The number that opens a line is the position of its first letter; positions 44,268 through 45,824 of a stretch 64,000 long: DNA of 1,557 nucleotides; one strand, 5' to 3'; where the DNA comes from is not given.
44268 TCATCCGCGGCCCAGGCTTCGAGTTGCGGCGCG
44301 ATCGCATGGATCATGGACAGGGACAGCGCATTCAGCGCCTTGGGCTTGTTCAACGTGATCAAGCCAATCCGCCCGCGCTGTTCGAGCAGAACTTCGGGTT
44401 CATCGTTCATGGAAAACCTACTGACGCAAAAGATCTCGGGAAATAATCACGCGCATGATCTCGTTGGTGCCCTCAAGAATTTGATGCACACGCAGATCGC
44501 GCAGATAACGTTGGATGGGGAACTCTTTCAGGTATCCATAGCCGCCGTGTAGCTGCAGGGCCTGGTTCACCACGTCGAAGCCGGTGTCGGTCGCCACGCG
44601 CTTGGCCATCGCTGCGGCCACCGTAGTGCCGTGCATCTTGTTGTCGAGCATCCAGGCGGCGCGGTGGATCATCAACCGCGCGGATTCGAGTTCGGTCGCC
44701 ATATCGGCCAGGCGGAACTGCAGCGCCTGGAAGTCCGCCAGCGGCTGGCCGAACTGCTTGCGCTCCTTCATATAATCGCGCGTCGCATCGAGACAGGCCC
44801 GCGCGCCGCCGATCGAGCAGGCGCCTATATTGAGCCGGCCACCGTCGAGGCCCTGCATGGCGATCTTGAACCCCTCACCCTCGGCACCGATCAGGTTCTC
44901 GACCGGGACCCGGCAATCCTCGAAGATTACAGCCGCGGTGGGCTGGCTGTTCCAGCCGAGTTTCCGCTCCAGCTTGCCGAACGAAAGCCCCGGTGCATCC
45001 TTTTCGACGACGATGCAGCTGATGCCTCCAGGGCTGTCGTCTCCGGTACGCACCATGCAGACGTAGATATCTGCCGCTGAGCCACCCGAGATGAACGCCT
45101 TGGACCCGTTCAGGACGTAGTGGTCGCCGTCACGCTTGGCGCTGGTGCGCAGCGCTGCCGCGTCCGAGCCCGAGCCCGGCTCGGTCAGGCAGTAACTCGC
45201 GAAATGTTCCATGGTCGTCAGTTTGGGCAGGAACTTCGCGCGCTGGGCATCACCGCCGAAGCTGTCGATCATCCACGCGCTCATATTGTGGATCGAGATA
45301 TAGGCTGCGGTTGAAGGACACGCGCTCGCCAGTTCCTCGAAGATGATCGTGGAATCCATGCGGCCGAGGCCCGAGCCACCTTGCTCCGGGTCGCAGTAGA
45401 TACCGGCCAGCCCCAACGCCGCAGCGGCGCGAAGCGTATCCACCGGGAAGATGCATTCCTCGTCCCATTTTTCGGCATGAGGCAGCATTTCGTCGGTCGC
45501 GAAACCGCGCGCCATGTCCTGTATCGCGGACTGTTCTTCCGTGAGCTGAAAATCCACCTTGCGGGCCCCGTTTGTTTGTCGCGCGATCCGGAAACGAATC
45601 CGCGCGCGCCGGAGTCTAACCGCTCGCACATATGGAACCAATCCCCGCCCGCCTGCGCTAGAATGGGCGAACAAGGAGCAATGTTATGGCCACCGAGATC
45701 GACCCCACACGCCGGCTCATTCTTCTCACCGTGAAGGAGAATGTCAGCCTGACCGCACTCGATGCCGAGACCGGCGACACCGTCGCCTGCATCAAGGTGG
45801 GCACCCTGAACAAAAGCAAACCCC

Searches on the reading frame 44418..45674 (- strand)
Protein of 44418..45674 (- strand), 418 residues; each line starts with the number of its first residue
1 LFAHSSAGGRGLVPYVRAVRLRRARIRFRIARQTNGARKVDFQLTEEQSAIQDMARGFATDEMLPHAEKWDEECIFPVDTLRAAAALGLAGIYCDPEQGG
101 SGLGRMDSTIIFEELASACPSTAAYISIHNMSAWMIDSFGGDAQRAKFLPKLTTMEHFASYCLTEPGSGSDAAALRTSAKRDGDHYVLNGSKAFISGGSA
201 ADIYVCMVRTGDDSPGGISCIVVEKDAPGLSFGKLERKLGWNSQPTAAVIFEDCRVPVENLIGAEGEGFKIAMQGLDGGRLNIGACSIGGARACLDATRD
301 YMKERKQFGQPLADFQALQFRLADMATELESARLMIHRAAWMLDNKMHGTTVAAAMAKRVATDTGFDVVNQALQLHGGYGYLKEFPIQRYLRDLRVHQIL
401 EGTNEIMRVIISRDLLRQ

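Call 47: search_protein_families(library=pfam, proteins=[window:44418-45674:-], max_evalue=0.001)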
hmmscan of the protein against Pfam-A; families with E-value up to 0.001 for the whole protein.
window:44418-45674:- (418 aa): 5 families
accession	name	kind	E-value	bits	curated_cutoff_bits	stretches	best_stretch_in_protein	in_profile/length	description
PF00441.29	Acyl-CoA_dh_1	-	3e-52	177.2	22.4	1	266-415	1-149/150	Acyl-CoA dehydrogenase, C-terminal domain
PF02771.21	Acyl-CoA_dh_N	-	1.2e-32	113.1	22.9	1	45-156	1-113/113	Acyl-CoA dehydrogenase, N-terminal domain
PF02770.24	Acyl-CoA_dh_M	-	5.5e-26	91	33.3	1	161-254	2-97/97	Acyl-CoA dehydrogenase, middle domain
PF08028.16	Acyl-CoA_dh_2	-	9.8e-25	87.8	22.7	1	283-403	3-132/134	Acyl-CoA dehydrogenase, C-terminal domain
PF22924.1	ACOX_C_alpha1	-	8.6e-07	29.3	27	1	300-415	50-168/169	Acyl-CoA oxidase, C-alpha1 domain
